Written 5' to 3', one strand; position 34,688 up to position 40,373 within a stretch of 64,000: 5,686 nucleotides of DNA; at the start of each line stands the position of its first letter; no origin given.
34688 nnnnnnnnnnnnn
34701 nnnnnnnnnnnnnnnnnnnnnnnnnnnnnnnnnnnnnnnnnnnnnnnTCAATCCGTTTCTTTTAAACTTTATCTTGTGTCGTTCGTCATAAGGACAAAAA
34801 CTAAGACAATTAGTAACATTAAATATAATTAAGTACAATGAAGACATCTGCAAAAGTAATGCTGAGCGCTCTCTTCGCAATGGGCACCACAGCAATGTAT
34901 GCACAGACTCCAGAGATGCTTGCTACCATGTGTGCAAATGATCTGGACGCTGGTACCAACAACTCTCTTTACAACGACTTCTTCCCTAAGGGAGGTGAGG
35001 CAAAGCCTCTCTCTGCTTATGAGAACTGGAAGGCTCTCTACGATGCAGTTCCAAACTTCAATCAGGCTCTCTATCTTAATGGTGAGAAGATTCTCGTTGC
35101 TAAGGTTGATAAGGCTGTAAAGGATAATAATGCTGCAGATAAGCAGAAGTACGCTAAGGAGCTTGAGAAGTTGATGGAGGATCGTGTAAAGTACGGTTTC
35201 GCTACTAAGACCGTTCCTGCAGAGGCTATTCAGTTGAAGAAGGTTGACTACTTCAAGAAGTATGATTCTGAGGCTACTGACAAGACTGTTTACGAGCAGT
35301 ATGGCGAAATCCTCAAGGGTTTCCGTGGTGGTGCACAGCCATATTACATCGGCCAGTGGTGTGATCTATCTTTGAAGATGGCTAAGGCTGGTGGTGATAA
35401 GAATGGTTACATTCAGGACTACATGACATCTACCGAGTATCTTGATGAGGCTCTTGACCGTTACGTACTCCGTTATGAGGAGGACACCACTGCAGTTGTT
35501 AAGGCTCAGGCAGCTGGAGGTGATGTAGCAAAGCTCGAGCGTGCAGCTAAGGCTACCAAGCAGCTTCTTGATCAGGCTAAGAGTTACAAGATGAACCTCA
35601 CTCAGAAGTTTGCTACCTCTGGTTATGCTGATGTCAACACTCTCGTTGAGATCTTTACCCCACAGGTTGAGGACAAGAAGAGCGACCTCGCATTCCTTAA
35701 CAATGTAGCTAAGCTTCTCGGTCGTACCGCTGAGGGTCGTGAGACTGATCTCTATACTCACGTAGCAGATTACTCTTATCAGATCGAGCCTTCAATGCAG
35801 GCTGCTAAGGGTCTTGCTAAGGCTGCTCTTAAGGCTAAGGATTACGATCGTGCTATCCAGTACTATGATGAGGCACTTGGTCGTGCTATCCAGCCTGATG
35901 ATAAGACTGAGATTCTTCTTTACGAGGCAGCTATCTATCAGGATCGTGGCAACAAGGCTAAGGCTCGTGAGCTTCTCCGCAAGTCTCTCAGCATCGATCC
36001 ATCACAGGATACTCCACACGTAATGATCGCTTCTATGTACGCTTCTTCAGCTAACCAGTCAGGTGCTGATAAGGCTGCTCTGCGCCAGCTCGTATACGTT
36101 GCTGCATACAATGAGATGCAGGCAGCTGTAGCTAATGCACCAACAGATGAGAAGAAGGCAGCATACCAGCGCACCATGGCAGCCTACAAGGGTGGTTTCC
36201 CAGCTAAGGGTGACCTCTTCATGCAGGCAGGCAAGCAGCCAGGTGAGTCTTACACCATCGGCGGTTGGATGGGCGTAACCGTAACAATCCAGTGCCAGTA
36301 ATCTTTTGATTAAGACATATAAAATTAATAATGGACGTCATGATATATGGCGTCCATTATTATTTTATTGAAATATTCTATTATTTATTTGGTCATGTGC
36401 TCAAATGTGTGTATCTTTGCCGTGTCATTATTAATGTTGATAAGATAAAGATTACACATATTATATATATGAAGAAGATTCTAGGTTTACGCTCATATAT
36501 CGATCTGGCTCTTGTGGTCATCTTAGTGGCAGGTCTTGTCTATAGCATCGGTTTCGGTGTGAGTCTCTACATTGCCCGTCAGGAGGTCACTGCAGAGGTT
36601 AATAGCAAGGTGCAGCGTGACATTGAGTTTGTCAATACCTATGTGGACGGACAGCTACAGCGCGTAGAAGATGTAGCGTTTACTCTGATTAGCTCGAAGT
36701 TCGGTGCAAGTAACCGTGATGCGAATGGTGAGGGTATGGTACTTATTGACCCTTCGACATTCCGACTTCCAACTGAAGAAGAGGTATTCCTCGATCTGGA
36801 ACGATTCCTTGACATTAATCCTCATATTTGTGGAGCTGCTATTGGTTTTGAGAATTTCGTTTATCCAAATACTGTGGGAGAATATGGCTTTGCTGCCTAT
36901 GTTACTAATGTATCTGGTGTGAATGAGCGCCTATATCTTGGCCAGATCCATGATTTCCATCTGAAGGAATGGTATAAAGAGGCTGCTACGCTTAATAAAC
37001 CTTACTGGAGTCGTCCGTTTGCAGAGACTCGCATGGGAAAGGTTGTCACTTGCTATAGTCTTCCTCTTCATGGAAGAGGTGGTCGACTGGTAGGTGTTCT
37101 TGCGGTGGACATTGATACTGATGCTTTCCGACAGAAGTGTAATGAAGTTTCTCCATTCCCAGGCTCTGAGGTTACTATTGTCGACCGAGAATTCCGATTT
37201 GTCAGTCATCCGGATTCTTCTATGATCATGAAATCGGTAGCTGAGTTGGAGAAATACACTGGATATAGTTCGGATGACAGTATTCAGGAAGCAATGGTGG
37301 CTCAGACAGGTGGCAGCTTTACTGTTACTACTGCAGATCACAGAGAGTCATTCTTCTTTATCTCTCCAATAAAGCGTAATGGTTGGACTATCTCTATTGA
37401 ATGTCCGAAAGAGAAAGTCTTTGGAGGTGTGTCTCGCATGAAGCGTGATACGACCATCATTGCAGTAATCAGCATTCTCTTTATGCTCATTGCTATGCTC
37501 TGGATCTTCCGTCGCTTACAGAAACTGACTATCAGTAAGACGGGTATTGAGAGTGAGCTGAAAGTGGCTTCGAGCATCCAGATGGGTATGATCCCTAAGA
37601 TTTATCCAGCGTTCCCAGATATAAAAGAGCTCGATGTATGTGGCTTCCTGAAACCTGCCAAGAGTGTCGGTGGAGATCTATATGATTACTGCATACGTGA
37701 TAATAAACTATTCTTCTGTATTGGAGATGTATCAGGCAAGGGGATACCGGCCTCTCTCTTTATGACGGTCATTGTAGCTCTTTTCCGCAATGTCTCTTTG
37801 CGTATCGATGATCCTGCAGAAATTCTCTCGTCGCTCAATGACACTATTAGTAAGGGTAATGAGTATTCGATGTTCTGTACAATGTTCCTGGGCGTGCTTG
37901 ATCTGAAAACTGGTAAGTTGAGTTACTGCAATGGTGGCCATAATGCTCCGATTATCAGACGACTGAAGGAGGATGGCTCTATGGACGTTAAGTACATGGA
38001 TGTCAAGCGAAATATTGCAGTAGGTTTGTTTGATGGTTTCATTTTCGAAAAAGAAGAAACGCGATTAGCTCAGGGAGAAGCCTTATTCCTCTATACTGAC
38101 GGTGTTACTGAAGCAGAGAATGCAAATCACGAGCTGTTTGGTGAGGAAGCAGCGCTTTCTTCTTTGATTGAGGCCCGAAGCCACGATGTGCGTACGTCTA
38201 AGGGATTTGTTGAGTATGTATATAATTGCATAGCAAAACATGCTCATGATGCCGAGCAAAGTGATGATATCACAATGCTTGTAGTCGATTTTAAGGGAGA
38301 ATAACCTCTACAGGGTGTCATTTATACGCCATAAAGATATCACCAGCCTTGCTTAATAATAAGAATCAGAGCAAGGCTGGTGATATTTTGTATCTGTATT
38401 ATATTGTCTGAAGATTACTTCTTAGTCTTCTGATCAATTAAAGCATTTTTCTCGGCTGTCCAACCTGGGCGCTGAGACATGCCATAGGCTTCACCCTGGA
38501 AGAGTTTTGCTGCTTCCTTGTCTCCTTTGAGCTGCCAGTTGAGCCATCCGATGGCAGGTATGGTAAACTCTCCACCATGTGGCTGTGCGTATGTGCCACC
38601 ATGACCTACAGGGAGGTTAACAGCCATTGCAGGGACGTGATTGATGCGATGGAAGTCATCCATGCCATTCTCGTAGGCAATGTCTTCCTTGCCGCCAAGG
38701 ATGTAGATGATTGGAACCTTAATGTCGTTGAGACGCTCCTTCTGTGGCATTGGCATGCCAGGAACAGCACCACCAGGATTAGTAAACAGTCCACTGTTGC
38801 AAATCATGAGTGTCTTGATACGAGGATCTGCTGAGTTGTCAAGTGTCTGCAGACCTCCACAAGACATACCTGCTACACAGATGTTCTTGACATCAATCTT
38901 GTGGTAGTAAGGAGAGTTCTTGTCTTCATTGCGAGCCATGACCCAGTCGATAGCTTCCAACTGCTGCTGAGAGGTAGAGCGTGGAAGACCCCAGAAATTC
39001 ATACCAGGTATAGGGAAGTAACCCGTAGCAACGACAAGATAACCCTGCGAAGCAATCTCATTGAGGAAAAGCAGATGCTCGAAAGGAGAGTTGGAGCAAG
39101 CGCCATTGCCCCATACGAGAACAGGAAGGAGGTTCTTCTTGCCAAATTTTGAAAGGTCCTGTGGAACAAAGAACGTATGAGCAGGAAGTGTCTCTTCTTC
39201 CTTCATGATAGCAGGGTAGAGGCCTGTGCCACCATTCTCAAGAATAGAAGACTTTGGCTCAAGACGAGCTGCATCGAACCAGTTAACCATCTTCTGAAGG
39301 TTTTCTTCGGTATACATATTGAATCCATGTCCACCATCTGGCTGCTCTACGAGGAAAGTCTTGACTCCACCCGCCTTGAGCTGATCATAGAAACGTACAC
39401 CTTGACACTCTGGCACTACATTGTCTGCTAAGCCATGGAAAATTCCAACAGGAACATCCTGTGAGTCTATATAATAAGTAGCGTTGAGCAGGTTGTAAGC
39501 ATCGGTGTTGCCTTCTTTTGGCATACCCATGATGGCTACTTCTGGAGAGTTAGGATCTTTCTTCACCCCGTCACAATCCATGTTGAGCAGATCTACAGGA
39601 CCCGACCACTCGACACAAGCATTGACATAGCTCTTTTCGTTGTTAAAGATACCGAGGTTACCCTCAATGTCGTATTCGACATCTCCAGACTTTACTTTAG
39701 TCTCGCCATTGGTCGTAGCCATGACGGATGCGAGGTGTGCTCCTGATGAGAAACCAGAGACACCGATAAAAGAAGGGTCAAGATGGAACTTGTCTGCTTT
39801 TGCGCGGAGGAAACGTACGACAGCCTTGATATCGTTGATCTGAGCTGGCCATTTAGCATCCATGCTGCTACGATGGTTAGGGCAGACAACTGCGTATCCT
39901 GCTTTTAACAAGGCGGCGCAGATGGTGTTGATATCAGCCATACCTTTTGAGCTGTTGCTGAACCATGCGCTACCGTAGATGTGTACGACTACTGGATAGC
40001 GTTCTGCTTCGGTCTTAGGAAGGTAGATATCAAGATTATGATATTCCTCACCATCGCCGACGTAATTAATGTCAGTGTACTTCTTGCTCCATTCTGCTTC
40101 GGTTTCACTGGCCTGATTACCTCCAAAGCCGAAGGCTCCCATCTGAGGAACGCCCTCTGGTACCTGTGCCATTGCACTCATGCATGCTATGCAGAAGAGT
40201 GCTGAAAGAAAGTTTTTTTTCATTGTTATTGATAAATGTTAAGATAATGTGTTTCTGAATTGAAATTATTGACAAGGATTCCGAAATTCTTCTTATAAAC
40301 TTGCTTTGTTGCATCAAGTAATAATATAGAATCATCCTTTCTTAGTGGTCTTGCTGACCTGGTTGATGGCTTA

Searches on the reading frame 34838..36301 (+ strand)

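Call 65: search_protein_families(library=pfam, proteins=[window:34838-36301:+], max_evalue=0.0001)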
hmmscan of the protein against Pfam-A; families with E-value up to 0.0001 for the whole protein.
window:34838-36301:+ (487 aa): 6 families
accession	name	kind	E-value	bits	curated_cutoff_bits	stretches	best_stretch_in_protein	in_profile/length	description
PF13432.12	TPR_16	-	1.3e-07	32.3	32.7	1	326-390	3-64/65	Tetratricopeptide repeat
PF00515.34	TPR_1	-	3.1e-07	30.4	27.8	0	324-347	5-28/34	Tetratricopeptide repeat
PF13424.12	TPR_12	-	1.1e-06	29.1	30.1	1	322-387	5-75/77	Tetratricopeptide repeat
PF13181.12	TPR_8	-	2.2e-06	27.8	25.7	0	366-389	10-33/34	Tetratricopeptide repeat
PF07719.23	TPR_2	-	3.8e-06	27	27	0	358-389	2-33/34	Tetratricopeptide repeat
PF13176.12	TPR_7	-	9.3e-05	22.7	27.9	0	325-356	4-35/36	Tetratricopeptide repeat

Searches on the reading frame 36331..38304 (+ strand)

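Call 65: search_protein_families(library=pfam, proteins=[window:36331-38304:+], max_evalue=0.0001)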
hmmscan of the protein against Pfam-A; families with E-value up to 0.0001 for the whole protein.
window:36331-38304:+ (657 aa): 3 families
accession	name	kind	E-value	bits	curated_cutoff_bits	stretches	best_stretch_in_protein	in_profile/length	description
PF07228.17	SpoIIE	-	2.9e-47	161.5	25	1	457-654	2-191/192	Stage II sporulation protein E (SpoIIE)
PF22673.2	MCP-like_PDC_1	-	7.3e-15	55.8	27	1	156-265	5-110/113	Methyl-accepting chemotaxis protein-like, first PDC sensor domain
PF02743.24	dCache_1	-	1.2e-13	51.7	45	1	95-356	12-239/240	Cache domain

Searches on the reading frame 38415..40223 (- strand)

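Call 13: search_protein_families(library=pfam, proteins=[window:38415-40223:-], max_evalue=0.001)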
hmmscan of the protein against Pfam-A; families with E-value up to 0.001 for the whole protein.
window:38415-40223:- (602 aa): 10 families
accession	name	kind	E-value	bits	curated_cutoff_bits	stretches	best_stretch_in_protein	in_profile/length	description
PF20434.5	BD-FAE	-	5.3e-70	235.7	26.8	1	64-282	1-215/215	BD-FAE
PF07859.19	Abhydrolase_3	-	1.9e-15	57.6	25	1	79-175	1-95/210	alpha/beta hydrolase fold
PF00326.27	Peptidase_S9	-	6.5e-13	49.1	22.6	1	202-318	91-208/213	Prolyl oligopeptidase family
PF12740.14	PETase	-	1.2e-10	41.7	28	1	389-471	76-151/263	PET hydrolase-like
PF01738.24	DLH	-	4.9e-10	39.8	21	0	69-174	6-120/217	Dienelactone hydrolase family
PF02129.25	Peptidase_S15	-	1.9e-08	34.8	23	1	64-172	7-116/262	X-Pro dipeptidyl-peptidase (S15 family)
PF03959.19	FSH1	-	2.4e-06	27.8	21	1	150-288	101-190/211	Serine hydrolase (FSH1)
PF07224.18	Chlorophyllase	-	2.8e-05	23.5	26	0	64-178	31-143/301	Chlorophyllase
PF03583.20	LIP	-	0.00012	21.9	23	0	100-170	17-89/286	Secretory lipase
PF00135.34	COesterase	-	0.00063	19.3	27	0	63-171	87-203/515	Carboxylesterase family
